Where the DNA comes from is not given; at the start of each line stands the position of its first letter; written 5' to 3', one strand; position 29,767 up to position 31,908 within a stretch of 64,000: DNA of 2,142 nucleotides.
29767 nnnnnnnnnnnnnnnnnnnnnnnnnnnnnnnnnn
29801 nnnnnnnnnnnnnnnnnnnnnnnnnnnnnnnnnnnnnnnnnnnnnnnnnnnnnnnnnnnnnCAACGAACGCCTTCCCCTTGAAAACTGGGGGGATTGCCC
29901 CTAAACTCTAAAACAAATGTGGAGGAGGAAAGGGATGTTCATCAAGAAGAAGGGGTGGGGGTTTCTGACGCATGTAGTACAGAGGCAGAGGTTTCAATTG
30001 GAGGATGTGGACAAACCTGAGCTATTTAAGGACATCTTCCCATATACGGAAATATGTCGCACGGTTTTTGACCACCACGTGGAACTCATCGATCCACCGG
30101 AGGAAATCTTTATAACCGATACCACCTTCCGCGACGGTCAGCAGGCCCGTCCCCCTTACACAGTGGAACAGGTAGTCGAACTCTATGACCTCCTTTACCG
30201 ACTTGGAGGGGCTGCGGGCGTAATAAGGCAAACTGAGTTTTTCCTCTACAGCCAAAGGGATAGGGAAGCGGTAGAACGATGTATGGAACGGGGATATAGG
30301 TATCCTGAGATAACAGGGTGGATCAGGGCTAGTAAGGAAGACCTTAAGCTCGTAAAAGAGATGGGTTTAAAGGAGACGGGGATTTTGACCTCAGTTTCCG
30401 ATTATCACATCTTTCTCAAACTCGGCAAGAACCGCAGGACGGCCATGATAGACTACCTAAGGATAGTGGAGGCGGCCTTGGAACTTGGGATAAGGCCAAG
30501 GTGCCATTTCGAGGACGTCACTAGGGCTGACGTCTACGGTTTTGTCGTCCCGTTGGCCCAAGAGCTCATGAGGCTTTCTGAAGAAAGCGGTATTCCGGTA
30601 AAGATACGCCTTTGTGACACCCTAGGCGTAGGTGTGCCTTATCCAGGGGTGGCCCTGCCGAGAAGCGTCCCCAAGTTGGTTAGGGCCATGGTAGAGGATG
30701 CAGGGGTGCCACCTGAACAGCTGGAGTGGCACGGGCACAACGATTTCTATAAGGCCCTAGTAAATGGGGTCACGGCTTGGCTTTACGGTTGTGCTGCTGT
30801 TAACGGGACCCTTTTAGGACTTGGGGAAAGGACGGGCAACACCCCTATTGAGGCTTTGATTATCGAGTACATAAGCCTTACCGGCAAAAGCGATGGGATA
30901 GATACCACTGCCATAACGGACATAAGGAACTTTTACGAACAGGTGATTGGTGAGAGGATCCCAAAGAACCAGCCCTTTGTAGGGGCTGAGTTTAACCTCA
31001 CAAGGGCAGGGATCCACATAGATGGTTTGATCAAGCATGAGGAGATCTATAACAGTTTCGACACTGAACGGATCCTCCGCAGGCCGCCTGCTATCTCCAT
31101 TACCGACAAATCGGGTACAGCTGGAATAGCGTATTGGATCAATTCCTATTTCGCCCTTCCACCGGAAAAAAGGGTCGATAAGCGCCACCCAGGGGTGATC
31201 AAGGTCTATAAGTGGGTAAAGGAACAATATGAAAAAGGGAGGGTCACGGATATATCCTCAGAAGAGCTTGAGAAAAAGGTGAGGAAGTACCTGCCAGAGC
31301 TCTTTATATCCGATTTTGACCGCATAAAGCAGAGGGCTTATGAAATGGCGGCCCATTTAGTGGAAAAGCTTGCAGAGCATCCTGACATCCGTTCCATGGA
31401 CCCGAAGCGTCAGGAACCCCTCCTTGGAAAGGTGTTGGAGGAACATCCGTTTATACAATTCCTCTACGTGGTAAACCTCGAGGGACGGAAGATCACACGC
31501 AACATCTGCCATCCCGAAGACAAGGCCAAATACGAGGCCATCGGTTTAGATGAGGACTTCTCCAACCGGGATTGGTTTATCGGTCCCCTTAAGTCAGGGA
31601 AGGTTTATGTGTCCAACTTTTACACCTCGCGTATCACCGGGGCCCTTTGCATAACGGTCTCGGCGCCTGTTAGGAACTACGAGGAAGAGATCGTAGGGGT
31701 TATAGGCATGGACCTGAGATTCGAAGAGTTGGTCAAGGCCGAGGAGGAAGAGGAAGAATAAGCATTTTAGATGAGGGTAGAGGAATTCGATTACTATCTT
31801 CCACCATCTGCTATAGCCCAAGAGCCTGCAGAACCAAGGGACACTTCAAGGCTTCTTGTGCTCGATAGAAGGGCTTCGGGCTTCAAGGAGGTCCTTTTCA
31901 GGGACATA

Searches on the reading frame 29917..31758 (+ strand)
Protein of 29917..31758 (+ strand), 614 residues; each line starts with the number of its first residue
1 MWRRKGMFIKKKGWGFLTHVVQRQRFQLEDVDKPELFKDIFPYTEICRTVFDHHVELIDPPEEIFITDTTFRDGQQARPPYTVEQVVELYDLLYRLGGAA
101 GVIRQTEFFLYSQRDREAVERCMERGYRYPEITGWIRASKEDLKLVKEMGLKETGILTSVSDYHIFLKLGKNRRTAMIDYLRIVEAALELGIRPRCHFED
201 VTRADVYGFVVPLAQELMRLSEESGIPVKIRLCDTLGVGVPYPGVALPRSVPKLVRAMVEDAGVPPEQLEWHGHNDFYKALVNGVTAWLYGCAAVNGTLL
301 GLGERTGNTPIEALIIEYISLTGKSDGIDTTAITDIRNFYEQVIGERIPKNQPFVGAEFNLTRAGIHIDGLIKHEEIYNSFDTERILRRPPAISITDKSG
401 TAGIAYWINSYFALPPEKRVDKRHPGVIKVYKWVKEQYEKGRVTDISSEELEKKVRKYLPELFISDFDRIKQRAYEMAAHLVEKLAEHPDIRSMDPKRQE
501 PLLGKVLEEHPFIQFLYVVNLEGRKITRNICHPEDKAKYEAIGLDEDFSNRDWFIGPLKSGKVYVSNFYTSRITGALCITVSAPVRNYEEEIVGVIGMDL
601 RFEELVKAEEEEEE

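Call 68: search_protein_families(library=pfam, proteins=[window:29917-31758:+], max_evalue=0.00001)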
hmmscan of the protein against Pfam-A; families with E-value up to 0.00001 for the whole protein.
window:29917-31758:+ (614 aa): 3 families
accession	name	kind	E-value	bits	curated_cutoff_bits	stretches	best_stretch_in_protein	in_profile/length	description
PF00682.25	HMGL-like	-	3.7e-32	112.2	29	1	65-339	3-259/260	HMGL-like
PF22673.2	MCP-like_PDC_1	-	9.6e-16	58.7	27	1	501-605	3-111/113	Methyl-accepting chemotaxis protein-like, first PDC sensor domain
PF02743.24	dCache_1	-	1.8e-11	44.5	45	1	481-605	32-155/240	Cache domain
